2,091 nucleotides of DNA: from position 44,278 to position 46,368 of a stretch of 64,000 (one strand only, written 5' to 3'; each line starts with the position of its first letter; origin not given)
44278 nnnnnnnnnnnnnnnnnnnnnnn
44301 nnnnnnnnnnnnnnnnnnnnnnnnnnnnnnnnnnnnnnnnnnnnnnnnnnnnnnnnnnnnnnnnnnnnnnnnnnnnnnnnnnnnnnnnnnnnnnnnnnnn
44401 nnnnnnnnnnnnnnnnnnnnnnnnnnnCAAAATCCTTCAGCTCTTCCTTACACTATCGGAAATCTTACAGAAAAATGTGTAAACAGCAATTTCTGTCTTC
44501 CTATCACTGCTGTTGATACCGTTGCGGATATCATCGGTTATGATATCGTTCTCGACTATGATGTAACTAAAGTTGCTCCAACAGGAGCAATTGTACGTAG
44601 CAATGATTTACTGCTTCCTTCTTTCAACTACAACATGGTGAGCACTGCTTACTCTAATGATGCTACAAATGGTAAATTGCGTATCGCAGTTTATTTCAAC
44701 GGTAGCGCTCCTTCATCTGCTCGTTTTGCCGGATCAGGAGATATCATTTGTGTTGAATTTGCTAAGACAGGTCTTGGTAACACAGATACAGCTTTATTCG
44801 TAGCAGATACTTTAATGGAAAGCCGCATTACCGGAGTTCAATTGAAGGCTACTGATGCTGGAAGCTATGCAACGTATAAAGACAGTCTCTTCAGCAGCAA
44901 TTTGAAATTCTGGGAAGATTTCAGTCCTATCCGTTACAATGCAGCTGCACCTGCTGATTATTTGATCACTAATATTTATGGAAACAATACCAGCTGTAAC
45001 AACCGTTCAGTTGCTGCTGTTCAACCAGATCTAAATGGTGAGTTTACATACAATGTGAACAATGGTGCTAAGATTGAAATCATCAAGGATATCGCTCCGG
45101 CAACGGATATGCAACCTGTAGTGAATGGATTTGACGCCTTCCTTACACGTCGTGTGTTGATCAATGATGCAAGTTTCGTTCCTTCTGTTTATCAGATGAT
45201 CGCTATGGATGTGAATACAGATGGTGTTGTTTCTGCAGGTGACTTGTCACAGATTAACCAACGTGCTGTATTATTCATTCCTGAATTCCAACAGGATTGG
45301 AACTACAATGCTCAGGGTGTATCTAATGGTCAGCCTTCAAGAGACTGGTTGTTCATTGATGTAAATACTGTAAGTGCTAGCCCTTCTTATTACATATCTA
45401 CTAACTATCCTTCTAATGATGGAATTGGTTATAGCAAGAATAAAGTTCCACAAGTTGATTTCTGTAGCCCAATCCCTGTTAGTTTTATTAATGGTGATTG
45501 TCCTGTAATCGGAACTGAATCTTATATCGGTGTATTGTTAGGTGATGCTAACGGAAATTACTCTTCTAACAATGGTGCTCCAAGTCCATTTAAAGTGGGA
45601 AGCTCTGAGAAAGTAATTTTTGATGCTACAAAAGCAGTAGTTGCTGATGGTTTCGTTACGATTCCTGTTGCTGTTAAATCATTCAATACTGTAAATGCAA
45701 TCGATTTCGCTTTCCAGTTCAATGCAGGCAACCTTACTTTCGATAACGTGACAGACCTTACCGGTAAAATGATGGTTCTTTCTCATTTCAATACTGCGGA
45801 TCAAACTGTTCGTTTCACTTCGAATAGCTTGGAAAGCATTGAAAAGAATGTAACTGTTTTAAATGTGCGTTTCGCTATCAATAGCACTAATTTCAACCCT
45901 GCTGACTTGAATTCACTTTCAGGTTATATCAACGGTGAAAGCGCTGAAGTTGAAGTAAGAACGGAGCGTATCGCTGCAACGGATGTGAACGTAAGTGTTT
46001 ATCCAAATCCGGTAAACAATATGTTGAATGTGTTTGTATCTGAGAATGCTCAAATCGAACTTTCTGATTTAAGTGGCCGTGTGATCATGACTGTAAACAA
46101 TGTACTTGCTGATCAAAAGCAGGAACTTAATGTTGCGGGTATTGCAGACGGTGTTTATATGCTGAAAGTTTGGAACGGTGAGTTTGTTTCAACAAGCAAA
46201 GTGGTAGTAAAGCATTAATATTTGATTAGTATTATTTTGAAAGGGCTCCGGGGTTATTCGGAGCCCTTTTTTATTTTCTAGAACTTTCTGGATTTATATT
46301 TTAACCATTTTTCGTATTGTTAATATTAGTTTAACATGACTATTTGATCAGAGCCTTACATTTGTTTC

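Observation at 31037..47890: Cluster of five paralogous secreted proteins sharing an unrecognised ~250-aa N-terminal domain, mostly with T9SS sorting domains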

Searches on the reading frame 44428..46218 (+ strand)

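Call 64: search_protein_families(library=pfam, proteins=[window:44428-46218:+], max_evalue=5)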
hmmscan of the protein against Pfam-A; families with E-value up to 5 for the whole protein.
window:44428-46218:+ (596 aa): 2 families
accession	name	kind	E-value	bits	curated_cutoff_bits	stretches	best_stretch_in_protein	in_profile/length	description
PF18962.6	Por_Secre_tail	-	3.3e-13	50.1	27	1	524-594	1-75/75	Secretion system C-terminal sorting domain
PF00404.24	Dockerin_1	-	0.00012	22.6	22.9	1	232-278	10-54/57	Dockerin type I domain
